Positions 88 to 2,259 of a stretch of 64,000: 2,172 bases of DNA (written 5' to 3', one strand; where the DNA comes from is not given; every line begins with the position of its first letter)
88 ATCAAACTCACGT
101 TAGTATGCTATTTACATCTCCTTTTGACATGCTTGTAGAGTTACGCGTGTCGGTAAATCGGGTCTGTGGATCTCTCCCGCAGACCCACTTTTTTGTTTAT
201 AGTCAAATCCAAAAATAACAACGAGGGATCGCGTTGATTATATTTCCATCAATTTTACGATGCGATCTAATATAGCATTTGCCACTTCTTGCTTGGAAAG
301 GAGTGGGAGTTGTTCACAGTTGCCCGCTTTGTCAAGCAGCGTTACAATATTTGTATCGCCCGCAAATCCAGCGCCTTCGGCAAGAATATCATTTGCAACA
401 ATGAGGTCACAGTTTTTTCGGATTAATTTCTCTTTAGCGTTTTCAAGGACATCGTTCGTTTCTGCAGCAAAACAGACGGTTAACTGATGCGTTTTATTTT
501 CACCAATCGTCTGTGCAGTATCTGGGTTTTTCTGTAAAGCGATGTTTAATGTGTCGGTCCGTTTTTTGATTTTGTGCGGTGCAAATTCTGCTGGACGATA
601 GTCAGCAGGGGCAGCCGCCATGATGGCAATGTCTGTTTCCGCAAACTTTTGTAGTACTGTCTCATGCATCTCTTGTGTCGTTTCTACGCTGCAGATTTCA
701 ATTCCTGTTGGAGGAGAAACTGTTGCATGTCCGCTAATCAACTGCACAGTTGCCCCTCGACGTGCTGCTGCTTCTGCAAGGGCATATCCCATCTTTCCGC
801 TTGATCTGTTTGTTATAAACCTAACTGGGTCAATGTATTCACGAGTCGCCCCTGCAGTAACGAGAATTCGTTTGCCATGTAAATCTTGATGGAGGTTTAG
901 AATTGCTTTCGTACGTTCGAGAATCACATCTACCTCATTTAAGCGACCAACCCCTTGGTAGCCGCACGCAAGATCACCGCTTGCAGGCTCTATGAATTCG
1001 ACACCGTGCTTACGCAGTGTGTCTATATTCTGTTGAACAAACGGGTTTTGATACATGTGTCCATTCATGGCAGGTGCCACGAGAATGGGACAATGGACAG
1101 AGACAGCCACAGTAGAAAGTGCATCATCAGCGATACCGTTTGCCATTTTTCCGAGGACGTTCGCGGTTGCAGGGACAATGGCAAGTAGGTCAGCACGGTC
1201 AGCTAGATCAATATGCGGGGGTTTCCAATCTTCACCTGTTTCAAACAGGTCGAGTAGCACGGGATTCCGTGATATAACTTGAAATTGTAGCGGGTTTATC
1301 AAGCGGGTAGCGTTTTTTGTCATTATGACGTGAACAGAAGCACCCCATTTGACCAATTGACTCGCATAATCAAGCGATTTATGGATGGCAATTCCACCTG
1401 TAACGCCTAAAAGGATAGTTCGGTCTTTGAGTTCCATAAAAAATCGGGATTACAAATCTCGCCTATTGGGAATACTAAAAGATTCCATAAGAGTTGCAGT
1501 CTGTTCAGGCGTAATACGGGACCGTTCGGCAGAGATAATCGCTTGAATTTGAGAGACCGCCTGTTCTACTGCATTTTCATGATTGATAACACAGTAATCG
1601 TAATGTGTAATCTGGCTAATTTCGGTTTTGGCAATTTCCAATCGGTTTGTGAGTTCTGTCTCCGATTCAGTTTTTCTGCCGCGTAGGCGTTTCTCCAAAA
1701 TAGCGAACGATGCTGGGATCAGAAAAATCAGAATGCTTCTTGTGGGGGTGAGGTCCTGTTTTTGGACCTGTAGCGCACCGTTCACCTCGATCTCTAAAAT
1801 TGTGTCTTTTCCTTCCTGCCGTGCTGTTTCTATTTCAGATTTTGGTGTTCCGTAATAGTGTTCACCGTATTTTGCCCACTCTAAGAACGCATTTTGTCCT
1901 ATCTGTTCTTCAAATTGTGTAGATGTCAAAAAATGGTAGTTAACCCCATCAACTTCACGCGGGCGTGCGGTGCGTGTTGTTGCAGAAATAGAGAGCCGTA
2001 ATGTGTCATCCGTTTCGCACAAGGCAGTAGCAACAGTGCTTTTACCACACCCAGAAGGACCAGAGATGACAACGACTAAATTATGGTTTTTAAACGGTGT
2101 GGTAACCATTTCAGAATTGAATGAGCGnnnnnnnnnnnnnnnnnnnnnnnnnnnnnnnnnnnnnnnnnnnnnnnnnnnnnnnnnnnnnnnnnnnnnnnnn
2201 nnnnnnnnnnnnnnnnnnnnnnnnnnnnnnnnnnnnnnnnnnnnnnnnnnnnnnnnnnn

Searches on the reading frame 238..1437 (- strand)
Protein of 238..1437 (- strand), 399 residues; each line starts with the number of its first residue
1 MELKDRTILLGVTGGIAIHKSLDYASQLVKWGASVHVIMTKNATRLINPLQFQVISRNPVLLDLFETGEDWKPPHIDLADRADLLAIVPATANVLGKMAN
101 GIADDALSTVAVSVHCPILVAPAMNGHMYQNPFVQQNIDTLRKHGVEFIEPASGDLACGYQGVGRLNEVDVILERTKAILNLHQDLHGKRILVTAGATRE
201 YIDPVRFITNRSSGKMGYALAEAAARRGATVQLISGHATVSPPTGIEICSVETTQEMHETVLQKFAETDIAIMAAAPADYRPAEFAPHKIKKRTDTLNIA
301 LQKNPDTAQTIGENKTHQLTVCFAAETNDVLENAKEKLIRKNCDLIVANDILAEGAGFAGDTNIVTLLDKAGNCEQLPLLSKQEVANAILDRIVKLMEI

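Call 49: search_protein_families(library=pfam, proteins=[window:238-1437:-], max_evalue=0.00001)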
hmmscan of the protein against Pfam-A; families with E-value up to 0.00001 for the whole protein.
window:238-1437:- (399 aa): 2 families
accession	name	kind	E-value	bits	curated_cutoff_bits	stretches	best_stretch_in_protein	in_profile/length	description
PF04127.22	DFP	-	2.1e-73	246.6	22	1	186-368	1-186/186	DNA/pantothenate metabolism flavoprotein C-terminal domain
PF02441.25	Flavoprotein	-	2.2e-30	105.8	22.7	1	7-174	2-156/162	Flavoprotein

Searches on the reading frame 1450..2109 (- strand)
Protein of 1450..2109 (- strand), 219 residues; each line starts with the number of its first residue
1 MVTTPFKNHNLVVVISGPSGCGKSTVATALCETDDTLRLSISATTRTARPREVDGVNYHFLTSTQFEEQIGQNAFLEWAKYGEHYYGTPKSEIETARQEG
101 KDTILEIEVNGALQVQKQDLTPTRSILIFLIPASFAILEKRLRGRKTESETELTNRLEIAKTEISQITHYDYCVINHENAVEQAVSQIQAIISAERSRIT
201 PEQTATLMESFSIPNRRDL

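Call 49: search_protein_families(library=pfam, proteins=[window:1450-2109:-], max_evalue=0.00001)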
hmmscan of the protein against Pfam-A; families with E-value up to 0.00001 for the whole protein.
window:1450-2109:- (219 aa): 2 families
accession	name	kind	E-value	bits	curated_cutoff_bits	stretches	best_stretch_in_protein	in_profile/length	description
PF00625.27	Guanylate_kin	-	5.1e-42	144.1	25.2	1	12-194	4-181/182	Guanylate kinase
PF13671.12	AAA_33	-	3.6e-06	27.8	27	0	12-148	1-121/143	AAA domain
